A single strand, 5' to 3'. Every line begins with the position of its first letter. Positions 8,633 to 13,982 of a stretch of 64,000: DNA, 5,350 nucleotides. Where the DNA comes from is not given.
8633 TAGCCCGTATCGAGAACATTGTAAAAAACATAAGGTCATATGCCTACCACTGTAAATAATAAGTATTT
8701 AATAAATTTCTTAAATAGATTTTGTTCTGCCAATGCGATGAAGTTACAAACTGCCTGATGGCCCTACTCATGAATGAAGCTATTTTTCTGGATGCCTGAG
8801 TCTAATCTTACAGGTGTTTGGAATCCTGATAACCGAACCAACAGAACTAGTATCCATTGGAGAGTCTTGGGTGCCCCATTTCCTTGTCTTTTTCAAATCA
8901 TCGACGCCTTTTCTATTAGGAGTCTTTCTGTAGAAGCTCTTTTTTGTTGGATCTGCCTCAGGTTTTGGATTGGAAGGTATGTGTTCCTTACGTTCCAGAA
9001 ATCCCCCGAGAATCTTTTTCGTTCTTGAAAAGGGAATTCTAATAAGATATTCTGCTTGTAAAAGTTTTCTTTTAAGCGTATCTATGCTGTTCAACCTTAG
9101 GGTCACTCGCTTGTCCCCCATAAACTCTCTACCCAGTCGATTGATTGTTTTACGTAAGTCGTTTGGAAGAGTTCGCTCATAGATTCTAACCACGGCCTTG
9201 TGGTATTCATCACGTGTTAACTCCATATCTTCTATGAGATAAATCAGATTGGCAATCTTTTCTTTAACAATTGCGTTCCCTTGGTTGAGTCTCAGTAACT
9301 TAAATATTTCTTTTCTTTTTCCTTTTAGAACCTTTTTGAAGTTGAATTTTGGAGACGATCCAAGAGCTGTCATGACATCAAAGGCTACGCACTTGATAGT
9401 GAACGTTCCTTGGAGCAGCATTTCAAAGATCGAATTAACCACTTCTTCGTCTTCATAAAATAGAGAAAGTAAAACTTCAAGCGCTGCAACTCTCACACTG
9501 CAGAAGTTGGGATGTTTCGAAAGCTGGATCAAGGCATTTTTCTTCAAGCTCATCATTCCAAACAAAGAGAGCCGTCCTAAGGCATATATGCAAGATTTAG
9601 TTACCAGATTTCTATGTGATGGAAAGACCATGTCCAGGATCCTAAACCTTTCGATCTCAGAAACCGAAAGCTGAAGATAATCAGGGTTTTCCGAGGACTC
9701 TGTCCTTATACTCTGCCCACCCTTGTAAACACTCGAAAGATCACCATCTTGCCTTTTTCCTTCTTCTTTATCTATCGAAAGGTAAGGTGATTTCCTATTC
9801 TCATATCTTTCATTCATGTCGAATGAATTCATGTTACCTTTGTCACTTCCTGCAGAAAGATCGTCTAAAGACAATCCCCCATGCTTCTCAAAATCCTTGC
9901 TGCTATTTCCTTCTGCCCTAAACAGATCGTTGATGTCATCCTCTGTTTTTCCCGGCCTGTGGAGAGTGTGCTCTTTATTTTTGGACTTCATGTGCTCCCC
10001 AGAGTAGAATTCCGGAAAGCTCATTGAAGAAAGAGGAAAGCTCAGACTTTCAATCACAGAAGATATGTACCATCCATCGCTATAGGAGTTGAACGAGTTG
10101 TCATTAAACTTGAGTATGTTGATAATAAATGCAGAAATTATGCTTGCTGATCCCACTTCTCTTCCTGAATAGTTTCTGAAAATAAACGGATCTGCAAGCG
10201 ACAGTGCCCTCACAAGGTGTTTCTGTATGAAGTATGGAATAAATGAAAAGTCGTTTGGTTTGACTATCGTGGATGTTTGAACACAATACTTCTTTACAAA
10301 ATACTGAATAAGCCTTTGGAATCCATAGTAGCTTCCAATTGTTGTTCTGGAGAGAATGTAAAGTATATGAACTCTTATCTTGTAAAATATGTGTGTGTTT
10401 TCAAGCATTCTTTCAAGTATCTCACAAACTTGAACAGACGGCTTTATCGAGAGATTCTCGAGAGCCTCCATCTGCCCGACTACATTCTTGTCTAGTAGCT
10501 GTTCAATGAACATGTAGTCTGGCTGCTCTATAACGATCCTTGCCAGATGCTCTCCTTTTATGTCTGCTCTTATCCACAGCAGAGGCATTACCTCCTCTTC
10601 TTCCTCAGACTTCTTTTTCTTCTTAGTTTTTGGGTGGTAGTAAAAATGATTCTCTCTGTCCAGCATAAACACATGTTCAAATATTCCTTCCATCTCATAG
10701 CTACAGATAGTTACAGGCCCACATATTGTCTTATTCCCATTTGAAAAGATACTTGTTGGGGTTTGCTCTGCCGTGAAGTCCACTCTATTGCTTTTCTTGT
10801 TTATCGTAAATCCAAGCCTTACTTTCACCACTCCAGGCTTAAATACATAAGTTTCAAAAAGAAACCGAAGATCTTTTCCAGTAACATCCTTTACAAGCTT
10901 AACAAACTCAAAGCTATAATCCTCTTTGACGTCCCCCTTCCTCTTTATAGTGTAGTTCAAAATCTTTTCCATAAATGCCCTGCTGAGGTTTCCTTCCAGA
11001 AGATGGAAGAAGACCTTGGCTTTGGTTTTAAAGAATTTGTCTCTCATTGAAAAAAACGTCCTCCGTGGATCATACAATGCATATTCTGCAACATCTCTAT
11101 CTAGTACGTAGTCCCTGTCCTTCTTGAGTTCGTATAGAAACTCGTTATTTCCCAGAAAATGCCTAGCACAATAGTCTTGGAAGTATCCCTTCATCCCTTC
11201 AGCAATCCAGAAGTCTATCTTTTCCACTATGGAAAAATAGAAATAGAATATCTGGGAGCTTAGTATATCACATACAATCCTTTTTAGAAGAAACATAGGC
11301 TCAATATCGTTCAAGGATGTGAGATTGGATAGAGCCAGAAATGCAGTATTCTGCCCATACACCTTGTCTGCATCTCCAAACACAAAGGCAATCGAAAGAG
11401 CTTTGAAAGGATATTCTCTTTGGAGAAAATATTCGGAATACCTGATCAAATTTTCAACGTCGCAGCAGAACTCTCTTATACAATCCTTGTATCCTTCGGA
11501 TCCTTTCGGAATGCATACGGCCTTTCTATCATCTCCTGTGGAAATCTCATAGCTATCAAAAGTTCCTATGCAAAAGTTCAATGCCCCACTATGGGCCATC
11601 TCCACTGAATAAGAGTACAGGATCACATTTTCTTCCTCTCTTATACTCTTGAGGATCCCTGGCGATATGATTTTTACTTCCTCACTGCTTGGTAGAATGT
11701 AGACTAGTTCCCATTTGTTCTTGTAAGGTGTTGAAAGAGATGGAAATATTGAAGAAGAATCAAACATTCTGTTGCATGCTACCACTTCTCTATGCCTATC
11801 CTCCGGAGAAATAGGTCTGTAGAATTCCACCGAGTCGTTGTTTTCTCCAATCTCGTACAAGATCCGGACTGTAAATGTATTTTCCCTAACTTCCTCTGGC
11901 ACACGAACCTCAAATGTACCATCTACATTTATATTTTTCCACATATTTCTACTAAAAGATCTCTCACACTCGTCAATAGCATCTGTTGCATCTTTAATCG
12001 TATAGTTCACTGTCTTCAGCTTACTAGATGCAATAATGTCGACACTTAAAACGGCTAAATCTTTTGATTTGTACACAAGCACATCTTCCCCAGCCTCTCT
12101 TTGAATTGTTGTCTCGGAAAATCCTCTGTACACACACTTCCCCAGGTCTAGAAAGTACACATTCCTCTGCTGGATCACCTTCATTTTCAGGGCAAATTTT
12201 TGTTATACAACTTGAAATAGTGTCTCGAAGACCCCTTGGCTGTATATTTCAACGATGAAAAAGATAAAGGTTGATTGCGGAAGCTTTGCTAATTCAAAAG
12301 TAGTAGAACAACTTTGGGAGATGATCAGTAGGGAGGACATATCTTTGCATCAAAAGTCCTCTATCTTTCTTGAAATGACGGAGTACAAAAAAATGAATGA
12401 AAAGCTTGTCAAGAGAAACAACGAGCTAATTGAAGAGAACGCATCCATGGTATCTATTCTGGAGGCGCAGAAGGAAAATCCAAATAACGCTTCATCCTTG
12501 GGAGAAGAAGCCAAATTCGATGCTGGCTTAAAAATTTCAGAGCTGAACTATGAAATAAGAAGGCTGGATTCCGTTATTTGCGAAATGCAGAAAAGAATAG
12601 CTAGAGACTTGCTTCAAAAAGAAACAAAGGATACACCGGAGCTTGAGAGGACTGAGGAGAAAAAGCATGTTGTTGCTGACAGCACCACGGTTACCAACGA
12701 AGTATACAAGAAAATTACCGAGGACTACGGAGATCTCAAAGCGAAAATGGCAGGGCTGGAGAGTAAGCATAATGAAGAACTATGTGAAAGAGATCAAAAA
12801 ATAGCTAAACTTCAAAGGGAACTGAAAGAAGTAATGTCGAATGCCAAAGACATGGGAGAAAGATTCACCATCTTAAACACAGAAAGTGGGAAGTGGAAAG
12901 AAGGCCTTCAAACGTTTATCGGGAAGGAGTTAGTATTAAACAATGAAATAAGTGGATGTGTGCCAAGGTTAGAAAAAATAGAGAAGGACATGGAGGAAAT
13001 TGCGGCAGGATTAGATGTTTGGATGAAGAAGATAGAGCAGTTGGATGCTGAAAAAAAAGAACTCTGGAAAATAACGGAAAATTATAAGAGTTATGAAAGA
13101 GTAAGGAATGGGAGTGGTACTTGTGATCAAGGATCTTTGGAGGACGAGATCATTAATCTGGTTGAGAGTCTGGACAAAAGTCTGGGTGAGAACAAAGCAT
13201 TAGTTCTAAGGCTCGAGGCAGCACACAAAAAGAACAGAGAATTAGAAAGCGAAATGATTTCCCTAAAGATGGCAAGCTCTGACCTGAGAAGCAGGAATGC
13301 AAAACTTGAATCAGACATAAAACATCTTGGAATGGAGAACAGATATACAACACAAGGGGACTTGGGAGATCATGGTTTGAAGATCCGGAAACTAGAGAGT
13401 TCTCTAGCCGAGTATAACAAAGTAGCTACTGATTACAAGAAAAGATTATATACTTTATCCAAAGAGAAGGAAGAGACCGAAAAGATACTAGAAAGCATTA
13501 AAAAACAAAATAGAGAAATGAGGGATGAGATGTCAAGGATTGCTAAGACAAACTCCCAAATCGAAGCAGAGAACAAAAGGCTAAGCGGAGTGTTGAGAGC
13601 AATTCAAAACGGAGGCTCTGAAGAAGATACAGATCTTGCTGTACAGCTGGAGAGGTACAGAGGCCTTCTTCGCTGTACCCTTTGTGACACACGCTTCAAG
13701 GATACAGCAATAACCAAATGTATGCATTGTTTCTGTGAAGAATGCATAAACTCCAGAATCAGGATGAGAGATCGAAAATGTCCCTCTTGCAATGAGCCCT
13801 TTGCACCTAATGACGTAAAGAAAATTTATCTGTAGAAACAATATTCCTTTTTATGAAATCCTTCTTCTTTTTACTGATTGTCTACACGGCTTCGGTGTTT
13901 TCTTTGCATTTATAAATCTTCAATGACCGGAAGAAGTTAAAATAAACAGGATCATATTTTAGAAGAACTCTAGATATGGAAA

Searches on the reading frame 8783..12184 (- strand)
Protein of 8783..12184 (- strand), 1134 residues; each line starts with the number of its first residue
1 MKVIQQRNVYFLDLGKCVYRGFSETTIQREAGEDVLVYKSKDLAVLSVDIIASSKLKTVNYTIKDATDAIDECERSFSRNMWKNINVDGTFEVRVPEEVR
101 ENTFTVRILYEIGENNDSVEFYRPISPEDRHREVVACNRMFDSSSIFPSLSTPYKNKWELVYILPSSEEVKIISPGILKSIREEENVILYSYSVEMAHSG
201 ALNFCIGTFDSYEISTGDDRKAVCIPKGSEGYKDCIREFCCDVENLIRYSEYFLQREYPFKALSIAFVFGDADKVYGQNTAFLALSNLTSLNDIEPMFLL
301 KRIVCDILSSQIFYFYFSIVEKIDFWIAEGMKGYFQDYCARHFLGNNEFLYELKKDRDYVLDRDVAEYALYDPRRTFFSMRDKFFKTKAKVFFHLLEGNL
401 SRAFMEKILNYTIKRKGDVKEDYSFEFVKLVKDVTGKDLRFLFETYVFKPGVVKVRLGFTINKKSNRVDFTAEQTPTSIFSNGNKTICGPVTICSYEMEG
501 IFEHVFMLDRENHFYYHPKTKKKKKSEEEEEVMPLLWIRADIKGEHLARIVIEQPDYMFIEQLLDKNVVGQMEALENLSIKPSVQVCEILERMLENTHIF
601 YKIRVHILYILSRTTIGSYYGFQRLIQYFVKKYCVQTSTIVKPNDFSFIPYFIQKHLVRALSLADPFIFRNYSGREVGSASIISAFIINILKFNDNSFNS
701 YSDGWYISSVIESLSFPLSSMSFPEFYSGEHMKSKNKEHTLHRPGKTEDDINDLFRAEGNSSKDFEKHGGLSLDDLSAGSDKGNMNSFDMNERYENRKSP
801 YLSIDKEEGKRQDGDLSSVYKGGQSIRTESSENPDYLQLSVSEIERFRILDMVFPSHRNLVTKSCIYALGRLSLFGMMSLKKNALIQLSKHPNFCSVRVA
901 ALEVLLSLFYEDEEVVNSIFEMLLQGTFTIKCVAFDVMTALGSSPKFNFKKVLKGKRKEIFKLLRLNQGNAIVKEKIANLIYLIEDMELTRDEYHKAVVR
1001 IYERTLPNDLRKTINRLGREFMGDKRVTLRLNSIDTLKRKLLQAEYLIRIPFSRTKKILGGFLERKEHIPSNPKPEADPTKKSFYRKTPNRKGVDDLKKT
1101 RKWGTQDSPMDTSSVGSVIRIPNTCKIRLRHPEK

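Call 48: search_protein_families(library=pfam, proteins=[window:8783-12184:-], max_evalue=0.00001)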
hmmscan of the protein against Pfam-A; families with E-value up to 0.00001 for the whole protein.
window:8783-12184:- (1134 aa): 2 families
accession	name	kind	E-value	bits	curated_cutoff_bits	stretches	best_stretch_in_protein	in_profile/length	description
PF25577.1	TPR_TAF2_C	-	2.7e-31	109.1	27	2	562-719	7-162/363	TAF2-like, TPR repeats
PF25316.1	TAF2_3rd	-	9.3e-11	42.6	27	1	451-555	2-120/120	TAF2 Ig-like domain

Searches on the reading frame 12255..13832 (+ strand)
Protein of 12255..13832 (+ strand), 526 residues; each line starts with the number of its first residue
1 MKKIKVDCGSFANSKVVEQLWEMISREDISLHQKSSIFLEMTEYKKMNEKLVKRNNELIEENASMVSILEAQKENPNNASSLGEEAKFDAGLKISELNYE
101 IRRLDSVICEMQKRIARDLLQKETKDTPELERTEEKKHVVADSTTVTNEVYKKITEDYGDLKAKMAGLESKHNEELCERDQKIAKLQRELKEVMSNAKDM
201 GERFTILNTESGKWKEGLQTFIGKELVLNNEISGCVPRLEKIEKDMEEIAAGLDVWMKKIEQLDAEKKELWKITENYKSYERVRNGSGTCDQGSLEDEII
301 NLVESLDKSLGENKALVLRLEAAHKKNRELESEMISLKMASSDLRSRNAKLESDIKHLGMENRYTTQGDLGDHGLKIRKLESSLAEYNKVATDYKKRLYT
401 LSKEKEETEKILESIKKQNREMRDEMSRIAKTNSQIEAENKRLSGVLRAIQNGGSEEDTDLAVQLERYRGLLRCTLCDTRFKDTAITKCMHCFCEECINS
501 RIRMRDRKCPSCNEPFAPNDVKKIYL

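Call 48: search_protein_families(library=pfam, proteins=[window:12255-13832:+], max_evalue=0.00001)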
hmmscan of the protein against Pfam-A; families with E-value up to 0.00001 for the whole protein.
window:12255-13832:+ (526 aa): 3 families
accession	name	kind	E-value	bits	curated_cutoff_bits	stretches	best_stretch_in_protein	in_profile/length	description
PF00097.31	zf-C3HC4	-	4e-06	27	21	1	474-512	1-40/40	Zinc finger, C3HC4 type (RING finger)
PF13923.12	zf-C3HC4_2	-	6.3e-06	26.3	27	0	473-512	1-40/40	Zinc finger, C3HC4 type (RING finger)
PF13920.12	zf-C3HC4_3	-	6.7e-06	26.2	27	0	473-515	4-45/49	Zinc finger, C3HC4 type (RING finger)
